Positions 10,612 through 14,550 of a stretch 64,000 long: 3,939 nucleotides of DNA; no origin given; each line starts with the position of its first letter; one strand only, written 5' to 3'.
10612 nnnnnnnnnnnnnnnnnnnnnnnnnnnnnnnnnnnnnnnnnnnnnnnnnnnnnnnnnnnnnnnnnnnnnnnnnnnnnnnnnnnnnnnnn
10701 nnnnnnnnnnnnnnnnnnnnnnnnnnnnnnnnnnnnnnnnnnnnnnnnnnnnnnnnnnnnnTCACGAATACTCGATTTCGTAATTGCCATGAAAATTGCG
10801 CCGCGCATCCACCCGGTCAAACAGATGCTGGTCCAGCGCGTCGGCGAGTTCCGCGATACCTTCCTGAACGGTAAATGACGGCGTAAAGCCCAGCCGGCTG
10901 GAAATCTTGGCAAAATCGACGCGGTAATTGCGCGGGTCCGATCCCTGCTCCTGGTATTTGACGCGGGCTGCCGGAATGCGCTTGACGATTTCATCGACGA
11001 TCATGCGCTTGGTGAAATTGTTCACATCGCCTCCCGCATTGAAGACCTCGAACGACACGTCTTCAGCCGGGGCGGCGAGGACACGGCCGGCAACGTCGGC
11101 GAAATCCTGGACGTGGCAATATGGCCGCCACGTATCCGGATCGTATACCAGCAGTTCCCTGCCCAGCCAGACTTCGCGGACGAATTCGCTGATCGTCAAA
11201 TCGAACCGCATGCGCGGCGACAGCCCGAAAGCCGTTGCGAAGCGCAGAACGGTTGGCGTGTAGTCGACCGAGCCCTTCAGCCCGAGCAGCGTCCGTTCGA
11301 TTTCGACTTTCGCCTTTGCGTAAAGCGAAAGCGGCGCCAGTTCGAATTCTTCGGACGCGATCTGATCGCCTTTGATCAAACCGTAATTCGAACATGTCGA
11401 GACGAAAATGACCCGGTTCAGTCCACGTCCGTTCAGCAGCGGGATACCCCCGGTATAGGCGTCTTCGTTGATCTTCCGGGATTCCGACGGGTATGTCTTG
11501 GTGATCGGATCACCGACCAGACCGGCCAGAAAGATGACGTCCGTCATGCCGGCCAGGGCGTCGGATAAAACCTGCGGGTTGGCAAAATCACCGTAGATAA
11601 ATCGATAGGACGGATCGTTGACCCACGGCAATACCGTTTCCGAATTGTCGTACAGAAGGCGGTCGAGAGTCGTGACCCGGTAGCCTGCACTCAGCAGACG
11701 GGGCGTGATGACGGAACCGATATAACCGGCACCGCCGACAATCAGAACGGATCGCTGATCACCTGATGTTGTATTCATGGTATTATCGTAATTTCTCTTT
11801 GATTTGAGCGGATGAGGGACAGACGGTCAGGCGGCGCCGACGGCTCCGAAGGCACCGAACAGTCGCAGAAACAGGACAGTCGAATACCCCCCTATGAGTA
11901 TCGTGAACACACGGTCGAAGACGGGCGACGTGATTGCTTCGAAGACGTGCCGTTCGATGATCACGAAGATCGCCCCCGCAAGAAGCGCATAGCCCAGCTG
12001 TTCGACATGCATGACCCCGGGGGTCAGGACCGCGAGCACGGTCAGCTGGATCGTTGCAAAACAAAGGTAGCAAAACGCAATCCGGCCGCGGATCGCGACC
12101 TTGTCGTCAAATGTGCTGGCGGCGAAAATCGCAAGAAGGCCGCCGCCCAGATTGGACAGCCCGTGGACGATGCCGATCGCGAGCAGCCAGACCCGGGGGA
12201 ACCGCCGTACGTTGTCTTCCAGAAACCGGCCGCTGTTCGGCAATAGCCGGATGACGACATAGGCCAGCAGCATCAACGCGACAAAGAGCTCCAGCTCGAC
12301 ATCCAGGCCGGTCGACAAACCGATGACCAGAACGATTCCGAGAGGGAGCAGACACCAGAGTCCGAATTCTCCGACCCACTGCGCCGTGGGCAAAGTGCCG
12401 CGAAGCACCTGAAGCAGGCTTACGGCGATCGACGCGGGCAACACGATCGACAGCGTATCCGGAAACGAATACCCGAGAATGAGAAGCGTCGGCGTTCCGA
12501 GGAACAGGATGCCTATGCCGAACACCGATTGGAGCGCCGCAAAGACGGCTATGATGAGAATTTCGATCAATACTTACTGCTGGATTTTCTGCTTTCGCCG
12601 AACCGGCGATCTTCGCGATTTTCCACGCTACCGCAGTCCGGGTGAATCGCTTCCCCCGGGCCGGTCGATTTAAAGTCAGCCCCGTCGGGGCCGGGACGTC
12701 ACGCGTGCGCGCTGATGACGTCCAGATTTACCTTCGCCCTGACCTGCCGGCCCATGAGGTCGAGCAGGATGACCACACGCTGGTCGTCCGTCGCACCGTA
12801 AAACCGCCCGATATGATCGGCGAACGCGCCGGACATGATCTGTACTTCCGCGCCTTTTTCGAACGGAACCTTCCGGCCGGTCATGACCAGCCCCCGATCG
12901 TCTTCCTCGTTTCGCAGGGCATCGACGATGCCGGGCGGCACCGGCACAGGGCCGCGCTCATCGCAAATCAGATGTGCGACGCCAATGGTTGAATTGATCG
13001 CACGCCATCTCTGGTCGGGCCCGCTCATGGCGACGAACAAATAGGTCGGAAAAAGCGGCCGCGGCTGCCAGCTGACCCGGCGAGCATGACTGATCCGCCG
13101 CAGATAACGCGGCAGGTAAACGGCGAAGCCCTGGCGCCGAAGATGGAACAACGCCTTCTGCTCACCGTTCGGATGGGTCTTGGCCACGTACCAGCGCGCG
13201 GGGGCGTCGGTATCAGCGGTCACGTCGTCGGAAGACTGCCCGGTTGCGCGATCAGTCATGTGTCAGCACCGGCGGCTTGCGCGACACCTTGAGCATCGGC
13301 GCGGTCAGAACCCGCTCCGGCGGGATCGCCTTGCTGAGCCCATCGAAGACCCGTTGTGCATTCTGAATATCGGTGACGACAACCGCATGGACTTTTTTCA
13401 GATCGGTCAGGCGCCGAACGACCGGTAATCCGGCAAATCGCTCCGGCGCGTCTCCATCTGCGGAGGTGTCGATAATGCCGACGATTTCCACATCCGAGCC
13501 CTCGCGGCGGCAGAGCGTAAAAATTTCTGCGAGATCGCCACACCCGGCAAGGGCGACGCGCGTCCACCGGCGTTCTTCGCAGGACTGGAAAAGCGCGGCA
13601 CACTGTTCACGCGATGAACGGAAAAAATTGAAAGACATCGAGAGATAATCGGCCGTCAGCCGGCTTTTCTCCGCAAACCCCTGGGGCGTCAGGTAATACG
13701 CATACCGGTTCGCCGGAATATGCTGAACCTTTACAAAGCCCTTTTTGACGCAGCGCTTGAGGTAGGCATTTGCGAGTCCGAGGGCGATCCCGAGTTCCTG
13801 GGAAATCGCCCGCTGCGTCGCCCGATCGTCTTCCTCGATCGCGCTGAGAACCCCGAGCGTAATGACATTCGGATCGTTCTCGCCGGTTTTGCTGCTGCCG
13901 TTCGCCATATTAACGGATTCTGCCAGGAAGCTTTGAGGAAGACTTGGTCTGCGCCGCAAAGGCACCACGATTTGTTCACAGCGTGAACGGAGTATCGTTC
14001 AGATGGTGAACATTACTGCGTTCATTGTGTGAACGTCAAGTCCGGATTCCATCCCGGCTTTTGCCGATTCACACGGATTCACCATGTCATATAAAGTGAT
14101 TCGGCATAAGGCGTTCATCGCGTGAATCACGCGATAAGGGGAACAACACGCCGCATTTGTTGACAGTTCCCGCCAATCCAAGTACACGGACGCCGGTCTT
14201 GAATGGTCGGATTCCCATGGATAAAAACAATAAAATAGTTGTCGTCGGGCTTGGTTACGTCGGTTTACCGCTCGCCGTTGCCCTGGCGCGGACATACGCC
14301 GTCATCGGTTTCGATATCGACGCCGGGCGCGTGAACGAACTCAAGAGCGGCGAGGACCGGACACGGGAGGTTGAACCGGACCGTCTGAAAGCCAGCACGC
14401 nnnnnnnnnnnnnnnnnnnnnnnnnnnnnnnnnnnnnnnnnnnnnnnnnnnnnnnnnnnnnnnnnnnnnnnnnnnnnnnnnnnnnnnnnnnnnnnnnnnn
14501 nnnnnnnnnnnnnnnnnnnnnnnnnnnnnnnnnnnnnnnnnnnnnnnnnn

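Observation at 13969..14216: Phased array of GTTCA-N5-TGAAC palindromes in the divergent promoter between a Rex-like wHTH regulator and a UDP-sugar dehydrogenase gene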

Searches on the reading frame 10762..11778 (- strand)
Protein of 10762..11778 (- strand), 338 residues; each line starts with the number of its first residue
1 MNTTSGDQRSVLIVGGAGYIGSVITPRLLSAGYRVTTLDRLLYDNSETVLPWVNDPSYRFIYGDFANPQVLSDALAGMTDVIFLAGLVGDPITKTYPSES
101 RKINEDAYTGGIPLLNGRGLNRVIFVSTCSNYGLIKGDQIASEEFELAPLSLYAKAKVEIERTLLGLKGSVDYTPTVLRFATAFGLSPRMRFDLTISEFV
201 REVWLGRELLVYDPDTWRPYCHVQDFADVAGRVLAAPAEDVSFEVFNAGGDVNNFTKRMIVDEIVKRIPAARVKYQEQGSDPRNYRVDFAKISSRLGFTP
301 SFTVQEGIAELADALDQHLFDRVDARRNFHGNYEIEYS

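Call 9: search_protein_families(library=pfam, proteins=[window:10762-11778:-], max_evalue=0.01)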
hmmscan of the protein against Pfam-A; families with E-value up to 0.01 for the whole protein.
window:10762-11778:- (338 aa): 5 families
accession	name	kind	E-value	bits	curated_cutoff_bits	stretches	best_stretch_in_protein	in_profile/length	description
PF01370.27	Epimerase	-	3.9e-30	105.5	20.9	1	11-249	1-240/240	NAD dependent epimerase/dehydratase family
PF16363.11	GDP_Man_Dehyd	-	2e-18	67.4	27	1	12-310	1-331/332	GDP-mannose 4,6 dehydratase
PF01073.25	3Beta_HSD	-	1.7e-06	27.7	22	1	12-165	1-158/280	3-beta hydroxysteroid dehydrogenase/isomerase family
PF13460.12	NAD_binding_10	-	1.4e-05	25.5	27.2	1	15-164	1-131/184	NAD(P)H-binding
PF05368.20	NmrA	-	0.00069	19.7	27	1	9-86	3-78/298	NmrA-like family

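Call 10: search_protein_families(library=ncbifam, proteins=[window:10762-11778:-], max_evalue=0.001)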
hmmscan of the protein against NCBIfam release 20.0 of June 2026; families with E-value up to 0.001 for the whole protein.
window:10762-11778:- (338 aa): 12 families
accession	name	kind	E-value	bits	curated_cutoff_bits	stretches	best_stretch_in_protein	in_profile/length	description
TIGR01179.1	galE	equivalog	1.9e-24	86.1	262.3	2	11-188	2-181/332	UDP-glucose 4-epimerase GalE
TIGR01181.1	dTDP_gluc_dehyt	equivalog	2.7e-18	66.2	365.1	1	11-311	2-307/321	dTDP-glucose 4,6-dehydratase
TIGR04180.1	EDH_00030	hypoth_equivalog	4.2e-12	45.8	475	1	11-252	1-241/297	NAD-dependent 4,6-dehydratase LegB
NF007956.0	PRK10675.1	subfamily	2.7e-10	39.9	394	1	10-188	2-185/338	UDP-glucose 4-epimerase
TIGR03466.1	HpnA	hypoth_equivalog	2.4e-07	30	367.65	1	10-165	2-153/327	hopanoid-associated sugar epimerase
NF043036.1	ErythonDh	equivalog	2e-06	27.2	325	1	11-161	3-157/321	D-erythronate dehydrogenase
NF008872.0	PRK11908.1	equivalog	1.1e-05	24.7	294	1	9-278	2-280/349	bifunctional UDP-4-keto-pentose/UDP-xylose synthase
NF042422.1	oxyalk_red_OleD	equivalog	2.3e-05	23.9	580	1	11-88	3-73/329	2-alkyl-3-oxoalkanoate reductase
NF007490.0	PRK10084.1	subfamily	4.6e-05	22.6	649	0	11-67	3-61/361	dTDP-glucose 4,6-dehydratase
TIGR02197.1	heptose_epim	equivalog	0.00014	21.1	274.6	1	11-185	1-172/316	ADP-glyceromanno-heptose 6-epimerase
NF005998.1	PRK08125.1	equivalog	0.00021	19.8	777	1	8-144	315-448/649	bifunctional UDP-4-amino-4-deoxy-L-arabinose formyltransferase/UDP-glucuronic acid oxidase ArnA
NF008400.0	PRK11199.1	equivalog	0.00053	19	273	1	4-50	94-140/374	bifunctional chorismate mutase/prephenate dehydrogenase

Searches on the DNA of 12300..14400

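Call 72: search_rna_families(source=window, start=12300, end=14400, threshold=evalue, max_evalue=1, show_alignments=2)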
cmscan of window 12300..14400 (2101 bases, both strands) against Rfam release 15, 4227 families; matches with E-value up to 1: 2.
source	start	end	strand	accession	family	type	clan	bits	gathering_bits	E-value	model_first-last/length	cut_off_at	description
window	14165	14195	-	RF02224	sX5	Gene; sRNA;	-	17.9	50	0.9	1-49/49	no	Xanthomonadaceae sRNA sX5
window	12739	12836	+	RF02571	Mcr7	Gene; sRNA;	-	16.5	380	0.3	1-351/351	no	mcr7 sRNA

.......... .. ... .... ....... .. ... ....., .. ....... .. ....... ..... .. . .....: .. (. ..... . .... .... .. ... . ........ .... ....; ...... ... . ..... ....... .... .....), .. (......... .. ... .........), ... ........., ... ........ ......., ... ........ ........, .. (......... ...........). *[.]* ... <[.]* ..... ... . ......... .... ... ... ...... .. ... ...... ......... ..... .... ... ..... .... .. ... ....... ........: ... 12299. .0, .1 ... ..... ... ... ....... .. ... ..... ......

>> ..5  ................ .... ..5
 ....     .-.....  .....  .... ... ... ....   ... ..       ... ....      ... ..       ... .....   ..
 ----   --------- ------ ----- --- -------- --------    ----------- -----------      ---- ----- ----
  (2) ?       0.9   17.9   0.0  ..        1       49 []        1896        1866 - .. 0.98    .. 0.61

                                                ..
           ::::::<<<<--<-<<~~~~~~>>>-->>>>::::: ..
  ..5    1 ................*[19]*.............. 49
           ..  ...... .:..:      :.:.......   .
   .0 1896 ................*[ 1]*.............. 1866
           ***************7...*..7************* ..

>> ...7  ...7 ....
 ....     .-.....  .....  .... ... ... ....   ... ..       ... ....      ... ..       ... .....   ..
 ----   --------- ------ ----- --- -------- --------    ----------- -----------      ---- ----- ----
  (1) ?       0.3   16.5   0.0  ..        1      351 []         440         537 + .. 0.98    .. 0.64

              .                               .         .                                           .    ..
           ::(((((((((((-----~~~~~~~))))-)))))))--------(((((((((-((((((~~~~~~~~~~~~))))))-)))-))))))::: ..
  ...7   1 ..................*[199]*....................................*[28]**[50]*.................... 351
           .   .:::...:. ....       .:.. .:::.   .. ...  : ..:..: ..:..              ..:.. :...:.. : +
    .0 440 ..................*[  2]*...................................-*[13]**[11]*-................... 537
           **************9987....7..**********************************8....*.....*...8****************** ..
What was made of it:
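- No Rfam family matches the region (call 72).
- Tried and rejected: Rfam gave nothing relevant in 12300-14400; the two weak hits are sub-threshold (call 72).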

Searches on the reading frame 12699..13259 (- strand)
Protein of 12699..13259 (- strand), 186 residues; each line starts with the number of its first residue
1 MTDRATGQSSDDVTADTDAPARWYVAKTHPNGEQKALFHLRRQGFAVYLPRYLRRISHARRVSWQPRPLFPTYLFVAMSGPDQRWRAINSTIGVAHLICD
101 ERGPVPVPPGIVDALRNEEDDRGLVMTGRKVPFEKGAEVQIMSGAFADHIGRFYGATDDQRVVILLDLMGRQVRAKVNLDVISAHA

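Call 9: search_protein_families(library=pfam, proteins=[window:12699-13259:-], max_evalue=0.01)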
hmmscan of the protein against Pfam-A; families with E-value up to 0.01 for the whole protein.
window:12699-13259:- (186 aa): 1 family
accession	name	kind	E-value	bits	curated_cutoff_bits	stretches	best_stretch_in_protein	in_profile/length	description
PF02357.24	NusG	-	1.1e-17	64.8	22.2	1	22-115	2-92/93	Transcription termination factor nusG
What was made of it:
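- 12699..13259 (-): RfaH-like NusG paralogue, 186 aa. It overlaps the regulator's stop by 8 bp, so both lie in the same operon. Pfam NusG (call 9).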

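Call 10: search_protein_families(library=ncbifam, proteins=[window:12699-13259:-], max_evalue=0.001)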
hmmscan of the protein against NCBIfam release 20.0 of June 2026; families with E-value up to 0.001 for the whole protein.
window:12699-13259:- (186 aa): 6 families
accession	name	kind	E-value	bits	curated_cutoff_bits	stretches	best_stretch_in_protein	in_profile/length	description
TIGR01955.1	RfaH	equivalog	7.2e-29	100.8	144.5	1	23-180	1-156/159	transcription/translation regulatory transformer protein RfaH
NF006534.0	PRK09014.1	equivalog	7.4e-19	68.2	124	1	22-178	3-155/162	transcription/translation regulatory transformer protein RfaH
NF033644.1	antiterm_UpxY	subfamily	1.5e-18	67.3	100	1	23-180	1-162/164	UpxY family transcription antiterminator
TIGR00922.1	nusG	equivalog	1.5e-13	51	135.7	1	64-181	51-168/172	transcription termination/antitermination protein NusG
TIGR01956.2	NusG_myco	equivalog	1.7e-08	34.4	150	0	131-183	184-237/239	transcription termination/antitermination protein NusG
NF033641.1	antiterm_LoaP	exception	8.5e-07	29.2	125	1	23-183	1-165/166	antiterminator LoaP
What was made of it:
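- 12699..13259 (-): TIGR01955 RfaH at 100.8 bits against a cutoff of 144.5, and UpxY at 67 bits (call 10).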
